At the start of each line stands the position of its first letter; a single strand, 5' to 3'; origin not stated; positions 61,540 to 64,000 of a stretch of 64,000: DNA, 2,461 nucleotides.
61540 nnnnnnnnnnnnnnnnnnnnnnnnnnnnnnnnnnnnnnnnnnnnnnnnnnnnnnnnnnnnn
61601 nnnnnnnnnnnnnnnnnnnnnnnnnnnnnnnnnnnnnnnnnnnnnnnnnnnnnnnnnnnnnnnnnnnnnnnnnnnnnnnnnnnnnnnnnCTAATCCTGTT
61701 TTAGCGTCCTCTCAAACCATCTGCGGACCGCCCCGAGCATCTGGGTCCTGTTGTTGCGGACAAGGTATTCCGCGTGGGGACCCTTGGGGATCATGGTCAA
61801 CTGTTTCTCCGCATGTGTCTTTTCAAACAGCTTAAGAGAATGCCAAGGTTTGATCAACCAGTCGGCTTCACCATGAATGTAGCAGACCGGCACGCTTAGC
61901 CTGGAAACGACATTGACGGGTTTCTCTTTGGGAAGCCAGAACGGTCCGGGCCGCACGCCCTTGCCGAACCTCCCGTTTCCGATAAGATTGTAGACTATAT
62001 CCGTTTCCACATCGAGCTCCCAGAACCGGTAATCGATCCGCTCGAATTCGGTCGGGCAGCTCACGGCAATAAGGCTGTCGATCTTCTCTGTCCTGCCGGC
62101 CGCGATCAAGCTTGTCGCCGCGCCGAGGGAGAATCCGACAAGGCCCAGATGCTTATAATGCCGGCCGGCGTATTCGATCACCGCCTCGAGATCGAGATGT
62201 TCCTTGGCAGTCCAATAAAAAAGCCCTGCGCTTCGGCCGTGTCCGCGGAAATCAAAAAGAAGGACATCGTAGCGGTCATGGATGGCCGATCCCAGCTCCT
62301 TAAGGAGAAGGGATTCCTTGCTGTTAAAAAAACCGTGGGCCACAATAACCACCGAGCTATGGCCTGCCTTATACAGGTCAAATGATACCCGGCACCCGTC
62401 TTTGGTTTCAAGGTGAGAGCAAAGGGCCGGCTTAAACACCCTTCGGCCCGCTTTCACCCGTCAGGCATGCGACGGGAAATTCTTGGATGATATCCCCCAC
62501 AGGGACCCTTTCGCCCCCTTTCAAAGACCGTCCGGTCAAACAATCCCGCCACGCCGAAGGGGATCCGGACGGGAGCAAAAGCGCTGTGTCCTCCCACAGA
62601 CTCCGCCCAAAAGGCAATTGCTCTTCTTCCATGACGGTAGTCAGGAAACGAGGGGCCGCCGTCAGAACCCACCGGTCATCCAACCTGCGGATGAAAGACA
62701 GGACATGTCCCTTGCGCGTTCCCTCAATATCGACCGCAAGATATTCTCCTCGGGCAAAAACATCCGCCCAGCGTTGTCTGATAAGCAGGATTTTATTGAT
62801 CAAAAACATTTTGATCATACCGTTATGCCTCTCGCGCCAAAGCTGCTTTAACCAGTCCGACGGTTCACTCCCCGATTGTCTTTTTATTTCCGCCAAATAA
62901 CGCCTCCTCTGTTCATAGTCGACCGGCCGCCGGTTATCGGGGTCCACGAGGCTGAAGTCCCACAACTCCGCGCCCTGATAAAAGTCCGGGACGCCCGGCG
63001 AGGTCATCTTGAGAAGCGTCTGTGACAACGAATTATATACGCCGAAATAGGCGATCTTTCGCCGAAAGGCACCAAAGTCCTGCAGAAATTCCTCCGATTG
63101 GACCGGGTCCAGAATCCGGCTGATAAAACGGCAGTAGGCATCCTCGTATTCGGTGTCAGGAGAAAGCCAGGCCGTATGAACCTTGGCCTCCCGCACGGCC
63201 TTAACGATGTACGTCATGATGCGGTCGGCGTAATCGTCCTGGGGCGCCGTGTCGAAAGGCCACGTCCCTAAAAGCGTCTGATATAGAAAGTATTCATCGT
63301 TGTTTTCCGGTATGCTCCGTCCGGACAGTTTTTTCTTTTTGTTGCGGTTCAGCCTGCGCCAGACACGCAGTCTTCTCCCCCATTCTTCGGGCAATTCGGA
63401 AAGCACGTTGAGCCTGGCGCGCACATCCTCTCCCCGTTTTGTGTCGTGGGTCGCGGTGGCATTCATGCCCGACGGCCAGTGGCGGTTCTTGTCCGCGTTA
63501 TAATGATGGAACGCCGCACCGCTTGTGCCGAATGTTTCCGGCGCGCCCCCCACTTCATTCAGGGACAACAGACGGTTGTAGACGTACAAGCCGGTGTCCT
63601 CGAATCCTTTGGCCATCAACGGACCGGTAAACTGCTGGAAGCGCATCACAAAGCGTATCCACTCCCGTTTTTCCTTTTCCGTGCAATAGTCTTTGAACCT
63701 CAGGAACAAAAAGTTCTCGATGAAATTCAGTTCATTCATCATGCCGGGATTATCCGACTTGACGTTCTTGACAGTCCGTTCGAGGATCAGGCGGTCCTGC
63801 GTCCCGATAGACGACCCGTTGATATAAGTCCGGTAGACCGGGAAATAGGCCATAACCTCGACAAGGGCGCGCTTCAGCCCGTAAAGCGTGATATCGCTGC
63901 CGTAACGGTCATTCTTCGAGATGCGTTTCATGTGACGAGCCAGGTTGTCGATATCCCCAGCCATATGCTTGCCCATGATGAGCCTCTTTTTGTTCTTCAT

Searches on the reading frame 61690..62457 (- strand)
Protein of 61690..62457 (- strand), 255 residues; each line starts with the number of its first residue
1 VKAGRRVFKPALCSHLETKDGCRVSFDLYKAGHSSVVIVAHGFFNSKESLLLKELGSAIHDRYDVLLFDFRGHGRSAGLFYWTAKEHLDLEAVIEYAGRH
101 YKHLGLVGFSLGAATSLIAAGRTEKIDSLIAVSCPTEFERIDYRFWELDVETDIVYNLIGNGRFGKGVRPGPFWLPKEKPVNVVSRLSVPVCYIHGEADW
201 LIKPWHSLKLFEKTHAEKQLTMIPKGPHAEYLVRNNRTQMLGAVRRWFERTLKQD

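Call 34: search_protein_families(library=ncbifam, proteins=[window:61690-62457:-], max_evalue=0.01)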
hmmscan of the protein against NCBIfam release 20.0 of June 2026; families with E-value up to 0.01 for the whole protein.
window:61690-62457:- (255 aa): 14 families
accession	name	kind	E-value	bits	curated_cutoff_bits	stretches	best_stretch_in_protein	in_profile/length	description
NF047920.1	lactonase_UilS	equivalog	4.7e-12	46.2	400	1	30-131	17-127/285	UilS family quorum-quenching N-acyl-homoserine lactonase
TIGR01738.1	bioH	equivalog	1.6e-08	34.5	206.95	1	37-153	7-115/245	pimeloyl-ACP methyl ester esterase BioH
TIGR03695.1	menH_SHCHC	equivalog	9e-08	31.8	208.55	1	35-134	3-104/252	2-succinyl-6-hydroxy-2,4-cyclohexadiene-1-carboxylate synthase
NF011457.0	PRK14875.1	equivalog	1.1e-05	24.7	307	1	32-134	130-231/372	acetoin dehydrogenase dihydrolipoyllysine-residue acetyltransferase subunit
TIGR02427.1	protocat_pcaD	equivalog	2e-05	24.1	255.85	1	55-138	32-116/251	3-oxoadipate enol-lactonase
NF004514.1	PRK05855.1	equivalog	2e-05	23.4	455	1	16-136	4-128/578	SDR family oxidoreductase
NF050089.1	i_nPHAscl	equivalog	2.3e-05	23.6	300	0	31-130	15-113/288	intracellular short-chain-length polyhydroxyalkanoate depolymerase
NF051488.1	bifunc_PcaDC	exception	2.7e-05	23.5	390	1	57-138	33-115/375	bifunctional 3-oxoadipate enol-lactonase/4-carboxymuconolactone decarboxylase PcaDC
TIGR03611.1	RutD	equivalog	4.9e-05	22.8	238.5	0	35-134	14-113/258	pyrimidine utilization protein D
NF008340.0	PRK11126.1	equivalog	0.00049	19.4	261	1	33-122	13-98/255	2-succinyl-6-hydroxy-2,4-cyclohexadiene-1-carboxylate synthase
NF007954.0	PRK10673.1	equivalog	0.0028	17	399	1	34-133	16-113/255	esterase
NF008019.0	PRK10749.1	equivalog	0.0077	15.3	362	0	32-131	52-160/335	lysophospholipase L2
TIGR00976.1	CocE_NonD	subfamily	0.0084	15.2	66.3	0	17-120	2-115/550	CocE/NonD family hydrolase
NF052543.1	PhlpBipLPA4030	equivalog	0.009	15.3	450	0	24-78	59-113/312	phospholipase BipL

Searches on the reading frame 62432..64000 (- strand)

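Call 34: search_protein_families(library=ncbifam, proteins=[window:62432-64000:-], max_evalue=0.01)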
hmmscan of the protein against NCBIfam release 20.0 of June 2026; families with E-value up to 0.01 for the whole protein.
window:62432-64000:- (522 aa): 7 families
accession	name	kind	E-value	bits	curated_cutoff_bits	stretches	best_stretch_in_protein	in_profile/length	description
NF011087.0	PRK14511.1-5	equivalog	4.6e-184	613.9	1556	1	2-514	469-993/996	malto-oligosyltrehalose synthase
NF011077.0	PRK14507.1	equivalog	1.3e-166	556.4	2148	1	2-515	1171-1690/1693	malto-oligosyltrehalose synthase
TIGR02401.1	trehalose_TreY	equivalog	5e-152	508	498.65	1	3-513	350-836/838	malto-oligosyltrehalose synthase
NF011088.0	PRK14511.1-6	equivalog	6.9e-130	434.8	1877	1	2-516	492-1009/1009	malto-oligosyltrehalose synthase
NF011086.0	PRK14511.1-3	equivalog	2.1e-123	413.4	1411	1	4-514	411-921/924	malto-oligosyltrehalose synthase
NF011085.0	PRK14511.1-2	equivalog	4.1e-123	412.3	1312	1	5-513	381-870/873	malto-oligosyltrehalose synthase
NF011084.0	PRK14511.1-1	equivalog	2.7e-73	247.9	1021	1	106-434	382-674/728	malto-oligosyltrehalose synthase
